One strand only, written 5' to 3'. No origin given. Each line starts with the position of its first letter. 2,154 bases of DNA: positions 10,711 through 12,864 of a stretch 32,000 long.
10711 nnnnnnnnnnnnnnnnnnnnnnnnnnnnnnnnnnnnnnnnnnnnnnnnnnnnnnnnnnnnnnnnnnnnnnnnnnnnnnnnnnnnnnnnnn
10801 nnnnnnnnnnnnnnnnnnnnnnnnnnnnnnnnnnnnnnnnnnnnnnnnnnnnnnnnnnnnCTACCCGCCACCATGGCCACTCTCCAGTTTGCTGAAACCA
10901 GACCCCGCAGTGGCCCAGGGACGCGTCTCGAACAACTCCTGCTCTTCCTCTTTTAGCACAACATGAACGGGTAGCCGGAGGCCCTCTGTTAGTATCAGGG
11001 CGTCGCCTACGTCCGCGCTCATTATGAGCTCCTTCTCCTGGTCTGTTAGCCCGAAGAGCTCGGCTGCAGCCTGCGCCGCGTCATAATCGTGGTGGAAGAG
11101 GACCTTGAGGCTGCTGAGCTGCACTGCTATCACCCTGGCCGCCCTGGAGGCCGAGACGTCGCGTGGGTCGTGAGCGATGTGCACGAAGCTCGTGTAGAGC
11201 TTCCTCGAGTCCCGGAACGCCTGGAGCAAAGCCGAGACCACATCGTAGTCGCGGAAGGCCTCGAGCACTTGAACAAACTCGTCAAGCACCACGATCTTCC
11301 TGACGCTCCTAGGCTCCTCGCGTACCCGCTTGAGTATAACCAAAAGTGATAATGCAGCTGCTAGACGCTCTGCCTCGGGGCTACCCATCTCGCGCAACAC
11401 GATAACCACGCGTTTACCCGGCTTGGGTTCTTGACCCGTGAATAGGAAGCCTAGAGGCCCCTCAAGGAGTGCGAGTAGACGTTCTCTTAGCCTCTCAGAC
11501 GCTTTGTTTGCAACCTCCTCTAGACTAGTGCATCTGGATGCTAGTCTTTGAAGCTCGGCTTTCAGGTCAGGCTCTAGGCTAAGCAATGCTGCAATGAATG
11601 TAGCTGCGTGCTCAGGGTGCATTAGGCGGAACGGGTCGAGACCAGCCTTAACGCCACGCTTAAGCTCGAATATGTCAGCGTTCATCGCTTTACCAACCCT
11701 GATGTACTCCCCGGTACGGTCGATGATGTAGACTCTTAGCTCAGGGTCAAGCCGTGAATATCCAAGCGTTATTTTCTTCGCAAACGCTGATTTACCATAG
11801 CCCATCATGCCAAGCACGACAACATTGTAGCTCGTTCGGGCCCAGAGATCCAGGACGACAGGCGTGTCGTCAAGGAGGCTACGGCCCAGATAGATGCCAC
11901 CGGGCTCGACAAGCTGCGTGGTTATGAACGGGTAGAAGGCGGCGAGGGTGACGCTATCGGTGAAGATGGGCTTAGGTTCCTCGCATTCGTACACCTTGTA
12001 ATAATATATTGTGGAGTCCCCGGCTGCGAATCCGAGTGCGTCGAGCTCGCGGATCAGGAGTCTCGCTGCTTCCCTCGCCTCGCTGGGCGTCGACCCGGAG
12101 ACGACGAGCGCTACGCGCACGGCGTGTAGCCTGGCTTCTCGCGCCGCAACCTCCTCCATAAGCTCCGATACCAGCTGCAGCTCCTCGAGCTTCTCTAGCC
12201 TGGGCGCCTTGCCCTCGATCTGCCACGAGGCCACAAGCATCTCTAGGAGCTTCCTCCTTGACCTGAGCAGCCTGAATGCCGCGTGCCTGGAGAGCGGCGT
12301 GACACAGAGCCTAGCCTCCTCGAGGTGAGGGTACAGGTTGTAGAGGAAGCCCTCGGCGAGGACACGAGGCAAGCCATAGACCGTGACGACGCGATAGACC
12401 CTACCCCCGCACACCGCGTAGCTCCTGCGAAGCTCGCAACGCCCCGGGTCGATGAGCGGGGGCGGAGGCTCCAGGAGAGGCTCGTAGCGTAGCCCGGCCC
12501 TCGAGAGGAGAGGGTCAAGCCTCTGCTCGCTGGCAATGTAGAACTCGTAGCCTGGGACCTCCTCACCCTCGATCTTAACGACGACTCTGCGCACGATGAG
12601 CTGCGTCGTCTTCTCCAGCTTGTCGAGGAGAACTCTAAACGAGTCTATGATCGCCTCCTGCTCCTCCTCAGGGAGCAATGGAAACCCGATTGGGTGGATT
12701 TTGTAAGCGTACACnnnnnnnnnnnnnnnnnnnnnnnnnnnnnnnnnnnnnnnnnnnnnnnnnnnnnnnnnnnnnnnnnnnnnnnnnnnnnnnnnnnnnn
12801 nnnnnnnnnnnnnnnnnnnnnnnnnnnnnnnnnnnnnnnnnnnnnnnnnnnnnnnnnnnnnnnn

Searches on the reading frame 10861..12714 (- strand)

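Call 11: search_protein_families(library=pfam, proteins=[window:10861-12714:-], max_evalue=0.01)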
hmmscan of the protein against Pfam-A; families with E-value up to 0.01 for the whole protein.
window:10861-12714:- (617 aa): 3 families
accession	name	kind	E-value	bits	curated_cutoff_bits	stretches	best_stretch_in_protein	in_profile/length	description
PF01935.23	DUF87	-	3.8e-07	30.9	23.2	1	275-395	2-123/220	Helicase HerA, central domain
PF12846.13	AAA_10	-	5.5e-06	26.1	27.5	1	295-404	21-133/362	AAA-like domain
PF19044.6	P-loop_TraG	-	0.00027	20.1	25.8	0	469-568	248-346/413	TraG P-loop domain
